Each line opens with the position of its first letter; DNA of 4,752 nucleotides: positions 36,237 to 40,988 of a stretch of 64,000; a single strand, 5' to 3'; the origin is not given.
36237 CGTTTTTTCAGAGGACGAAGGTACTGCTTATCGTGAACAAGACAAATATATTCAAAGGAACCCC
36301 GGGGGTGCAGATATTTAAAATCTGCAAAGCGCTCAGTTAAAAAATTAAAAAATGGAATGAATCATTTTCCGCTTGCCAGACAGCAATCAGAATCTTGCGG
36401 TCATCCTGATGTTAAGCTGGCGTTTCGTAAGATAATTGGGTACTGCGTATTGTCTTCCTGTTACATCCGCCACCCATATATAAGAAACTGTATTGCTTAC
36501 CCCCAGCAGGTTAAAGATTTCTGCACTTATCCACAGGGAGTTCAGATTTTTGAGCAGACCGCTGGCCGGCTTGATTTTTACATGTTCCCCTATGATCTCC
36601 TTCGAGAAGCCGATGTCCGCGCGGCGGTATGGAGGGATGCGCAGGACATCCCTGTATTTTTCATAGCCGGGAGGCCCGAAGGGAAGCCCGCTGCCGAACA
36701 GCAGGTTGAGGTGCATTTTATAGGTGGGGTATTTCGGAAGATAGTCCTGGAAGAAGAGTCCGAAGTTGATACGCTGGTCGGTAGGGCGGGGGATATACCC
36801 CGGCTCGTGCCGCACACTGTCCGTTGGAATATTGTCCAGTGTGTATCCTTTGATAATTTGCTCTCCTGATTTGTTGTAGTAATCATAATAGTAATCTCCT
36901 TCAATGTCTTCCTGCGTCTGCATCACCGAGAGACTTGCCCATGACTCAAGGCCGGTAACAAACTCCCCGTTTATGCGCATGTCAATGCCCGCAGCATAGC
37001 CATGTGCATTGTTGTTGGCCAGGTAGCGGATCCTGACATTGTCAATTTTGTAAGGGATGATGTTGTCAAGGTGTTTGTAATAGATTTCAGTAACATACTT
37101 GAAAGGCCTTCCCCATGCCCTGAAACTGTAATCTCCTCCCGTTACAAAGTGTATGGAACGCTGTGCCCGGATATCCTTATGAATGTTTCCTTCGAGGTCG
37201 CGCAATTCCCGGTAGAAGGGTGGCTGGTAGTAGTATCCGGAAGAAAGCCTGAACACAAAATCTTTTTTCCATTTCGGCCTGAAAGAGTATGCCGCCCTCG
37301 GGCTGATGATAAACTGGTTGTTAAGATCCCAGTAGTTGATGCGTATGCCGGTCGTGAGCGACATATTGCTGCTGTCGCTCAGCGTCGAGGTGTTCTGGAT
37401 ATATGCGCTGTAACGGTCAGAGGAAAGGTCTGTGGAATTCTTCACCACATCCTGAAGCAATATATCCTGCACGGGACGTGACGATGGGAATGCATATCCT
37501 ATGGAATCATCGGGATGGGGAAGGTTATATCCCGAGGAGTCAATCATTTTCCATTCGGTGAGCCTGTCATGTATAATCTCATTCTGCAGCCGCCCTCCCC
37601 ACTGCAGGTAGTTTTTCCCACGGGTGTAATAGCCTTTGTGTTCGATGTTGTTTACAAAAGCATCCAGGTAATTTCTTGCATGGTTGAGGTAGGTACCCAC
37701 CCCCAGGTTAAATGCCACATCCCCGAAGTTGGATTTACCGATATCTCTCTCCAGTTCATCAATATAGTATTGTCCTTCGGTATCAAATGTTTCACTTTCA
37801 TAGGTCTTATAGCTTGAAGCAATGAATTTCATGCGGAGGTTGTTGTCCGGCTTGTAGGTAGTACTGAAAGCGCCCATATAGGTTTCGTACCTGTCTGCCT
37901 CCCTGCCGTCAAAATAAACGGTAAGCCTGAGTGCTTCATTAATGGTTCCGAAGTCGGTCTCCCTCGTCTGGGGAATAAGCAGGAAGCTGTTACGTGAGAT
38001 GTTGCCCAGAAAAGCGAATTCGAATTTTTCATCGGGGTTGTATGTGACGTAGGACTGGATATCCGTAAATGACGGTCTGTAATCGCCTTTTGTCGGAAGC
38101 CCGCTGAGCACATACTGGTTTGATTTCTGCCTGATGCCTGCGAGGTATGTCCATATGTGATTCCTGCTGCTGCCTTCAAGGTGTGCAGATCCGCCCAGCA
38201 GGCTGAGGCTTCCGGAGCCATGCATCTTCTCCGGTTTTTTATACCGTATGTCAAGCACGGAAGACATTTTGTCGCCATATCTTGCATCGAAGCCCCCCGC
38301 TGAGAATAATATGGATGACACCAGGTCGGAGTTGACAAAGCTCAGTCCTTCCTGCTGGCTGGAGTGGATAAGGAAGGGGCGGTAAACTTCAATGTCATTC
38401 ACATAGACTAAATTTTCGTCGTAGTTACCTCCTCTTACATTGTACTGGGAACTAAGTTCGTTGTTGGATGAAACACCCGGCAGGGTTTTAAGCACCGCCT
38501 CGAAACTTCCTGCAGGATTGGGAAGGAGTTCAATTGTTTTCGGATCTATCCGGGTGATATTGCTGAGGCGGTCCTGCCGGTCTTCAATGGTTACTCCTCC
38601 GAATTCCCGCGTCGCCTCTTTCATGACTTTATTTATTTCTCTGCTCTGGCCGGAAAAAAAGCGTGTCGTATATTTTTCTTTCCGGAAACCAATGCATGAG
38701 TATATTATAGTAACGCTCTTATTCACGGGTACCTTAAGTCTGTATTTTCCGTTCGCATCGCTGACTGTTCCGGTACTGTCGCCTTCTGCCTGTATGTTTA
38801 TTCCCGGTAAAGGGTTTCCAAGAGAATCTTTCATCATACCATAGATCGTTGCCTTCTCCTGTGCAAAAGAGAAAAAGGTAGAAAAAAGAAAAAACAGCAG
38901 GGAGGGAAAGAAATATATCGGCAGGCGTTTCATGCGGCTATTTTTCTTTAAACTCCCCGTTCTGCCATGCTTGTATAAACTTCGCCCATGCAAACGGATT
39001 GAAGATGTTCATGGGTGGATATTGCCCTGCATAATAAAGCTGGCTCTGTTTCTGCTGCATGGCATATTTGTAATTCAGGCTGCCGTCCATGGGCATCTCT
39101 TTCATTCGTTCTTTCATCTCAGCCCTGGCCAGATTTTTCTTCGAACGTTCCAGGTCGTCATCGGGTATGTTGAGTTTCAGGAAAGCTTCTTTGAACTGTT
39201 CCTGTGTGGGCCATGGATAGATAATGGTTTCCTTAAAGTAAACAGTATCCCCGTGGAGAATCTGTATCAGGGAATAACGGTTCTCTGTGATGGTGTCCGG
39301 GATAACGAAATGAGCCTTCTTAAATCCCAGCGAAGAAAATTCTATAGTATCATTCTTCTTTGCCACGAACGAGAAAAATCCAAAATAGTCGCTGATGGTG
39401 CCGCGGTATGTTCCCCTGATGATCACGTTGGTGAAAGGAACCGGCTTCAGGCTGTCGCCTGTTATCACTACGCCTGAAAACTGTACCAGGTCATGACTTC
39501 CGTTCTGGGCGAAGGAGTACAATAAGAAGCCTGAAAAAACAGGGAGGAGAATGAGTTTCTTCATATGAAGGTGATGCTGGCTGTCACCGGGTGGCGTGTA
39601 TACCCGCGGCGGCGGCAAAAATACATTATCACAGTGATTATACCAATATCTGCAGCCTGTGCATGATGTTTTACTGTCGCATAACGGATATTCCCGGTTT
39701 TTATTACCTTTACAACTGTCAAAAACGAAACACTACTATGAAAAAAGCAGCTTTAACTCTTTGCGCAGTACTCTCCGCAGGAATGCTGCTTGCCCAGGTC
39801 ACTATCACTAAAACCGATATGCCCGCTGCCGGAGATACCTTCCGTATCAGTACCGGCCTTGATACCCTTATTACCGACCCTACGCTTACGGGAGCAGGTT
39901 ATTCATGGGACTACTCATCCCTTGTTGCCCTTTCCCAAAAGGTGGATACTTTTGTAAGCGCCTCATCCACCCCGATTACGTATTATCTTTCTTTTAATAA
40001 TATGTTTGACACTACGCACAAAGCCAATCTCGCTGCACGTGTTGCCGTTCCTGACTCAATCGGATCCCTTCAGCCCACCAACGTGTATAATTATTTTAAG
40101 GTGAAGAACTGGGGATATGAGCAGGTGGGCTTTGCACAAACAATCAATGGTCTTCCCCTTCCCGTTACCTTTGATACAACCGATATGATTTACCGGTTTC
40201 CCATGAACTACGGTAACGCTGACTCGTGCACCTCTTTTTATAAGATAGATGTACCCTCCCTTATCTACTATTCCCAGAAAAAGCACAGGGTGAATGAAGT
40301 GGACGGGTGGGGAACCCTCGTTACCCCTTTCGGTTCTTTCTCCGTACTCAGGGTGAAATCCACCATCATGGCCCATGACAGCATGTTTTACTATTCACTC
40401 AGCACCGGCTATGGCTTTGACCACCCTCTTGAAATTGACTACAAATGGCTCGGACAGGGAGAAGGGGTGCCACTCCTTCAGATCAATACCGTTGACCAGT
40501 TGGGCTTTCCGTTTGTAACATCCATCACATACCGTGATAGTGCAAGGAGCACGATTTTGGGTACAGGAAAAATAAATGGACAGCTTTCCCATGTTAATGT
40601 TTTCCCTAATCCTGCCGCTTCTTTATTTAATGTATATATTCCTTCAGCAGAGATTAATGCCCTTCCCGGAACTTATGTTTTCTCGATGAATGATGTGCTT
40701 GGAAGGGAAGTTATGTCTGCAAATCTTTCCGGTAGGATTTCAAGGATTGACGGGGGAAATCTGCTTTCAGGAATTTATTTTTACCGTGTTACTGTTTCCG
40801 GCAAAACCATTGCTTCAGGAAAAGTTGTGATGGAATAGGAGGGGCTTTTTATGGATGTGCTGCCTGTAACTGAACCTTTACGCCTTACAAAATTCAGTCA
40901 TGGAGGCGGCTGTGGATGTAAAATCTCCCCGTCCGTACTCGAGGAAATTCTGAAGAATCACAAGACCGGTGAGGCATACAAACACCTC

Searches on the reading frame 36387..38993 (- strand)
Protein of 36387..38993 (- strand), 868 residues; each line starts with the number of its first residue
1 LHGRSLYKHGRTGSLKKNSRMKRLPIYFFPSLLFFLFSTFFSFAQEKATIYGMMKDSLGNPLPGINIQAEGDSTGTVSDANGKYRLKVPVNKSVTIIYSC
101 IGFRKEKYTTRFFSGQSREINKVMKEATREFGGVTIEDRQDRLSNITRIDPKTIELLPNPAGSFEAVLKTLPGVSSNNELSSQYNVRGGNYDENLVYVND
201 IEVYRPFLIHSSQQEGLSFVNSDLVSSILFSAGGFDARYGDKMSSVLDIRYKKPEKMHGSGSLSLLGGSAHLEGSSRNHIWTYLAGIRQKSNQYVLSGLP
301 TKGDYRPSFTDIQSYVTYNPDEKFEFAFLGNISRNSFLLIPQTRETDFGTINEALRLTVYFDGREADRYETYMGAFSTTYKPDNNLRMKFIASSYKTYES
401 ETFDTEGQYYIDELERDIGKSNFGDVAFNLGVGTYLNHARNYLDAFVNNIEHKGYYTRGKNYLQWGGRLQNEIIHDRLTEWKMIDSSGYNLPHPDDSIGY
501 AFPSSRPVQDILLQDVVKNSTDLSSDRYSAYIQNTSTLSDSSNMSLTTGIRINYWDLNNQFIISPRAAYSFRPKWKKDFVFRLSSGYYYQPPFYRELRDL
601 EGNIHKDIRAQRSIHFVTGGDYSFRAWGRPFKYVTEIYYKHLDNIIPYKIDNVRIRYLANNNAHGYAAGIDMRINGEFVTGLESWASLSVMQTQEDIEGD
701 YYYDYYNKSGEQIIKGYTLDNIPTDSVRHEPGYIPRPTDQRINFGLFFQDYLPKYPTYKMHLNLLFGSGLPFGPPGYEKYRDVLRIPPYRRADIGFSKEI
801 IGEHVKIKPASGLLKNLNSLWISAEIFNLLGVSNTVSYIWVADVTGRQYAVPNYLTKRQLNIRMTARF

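Call 58: find_encoding_contigs(protein=window:36387-38993:-, flank=10000, max_places=1)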
Protein window:36387-38993:- (868 aa): no gene with exactly this product is on record in the collection.

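Call 61: search_protein_families(library=pfam, proteins=[window:36387-38993:-], max_evalue=0.00001)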
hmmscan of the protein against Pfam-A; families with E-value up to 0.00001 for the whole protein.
window:36387-38993:- (868 aa): 3 families
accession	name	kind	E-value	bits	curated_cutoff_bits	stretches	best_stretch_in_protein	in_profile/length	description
PF13715.12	CarbopepD_reg_2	-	6.8e-14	52.1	32.2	1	51-135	2-87/88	CarboxypepD_reg-like domain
PF07715.20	Plug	-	1.1e-09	39.1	23.9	1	141-241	4-101/107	TonB-dependent Receptor Plug Domain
PF13620.12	CarboxypepD_reg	-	1.6e-09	38.4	32.3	1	49-120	1-77/82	Carboxypeptidase regulatory-like domain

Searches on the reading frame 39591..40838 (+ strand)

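Call 61: search_protein_families(library=pfam, proteins=[window:39591-40838:+], max_evalue=0.00001)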
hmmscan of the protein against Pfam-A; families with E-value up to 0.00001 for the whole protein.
window:39591-40838:+ (415 aa): 1 family
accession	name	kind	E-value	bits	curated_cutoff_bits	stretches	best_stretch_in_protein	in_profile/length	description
PF18962.6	Por_Secre_tail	-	8.4e-07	29.6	27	1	337-412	1-73/75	Secretion system C-terminal sorting domain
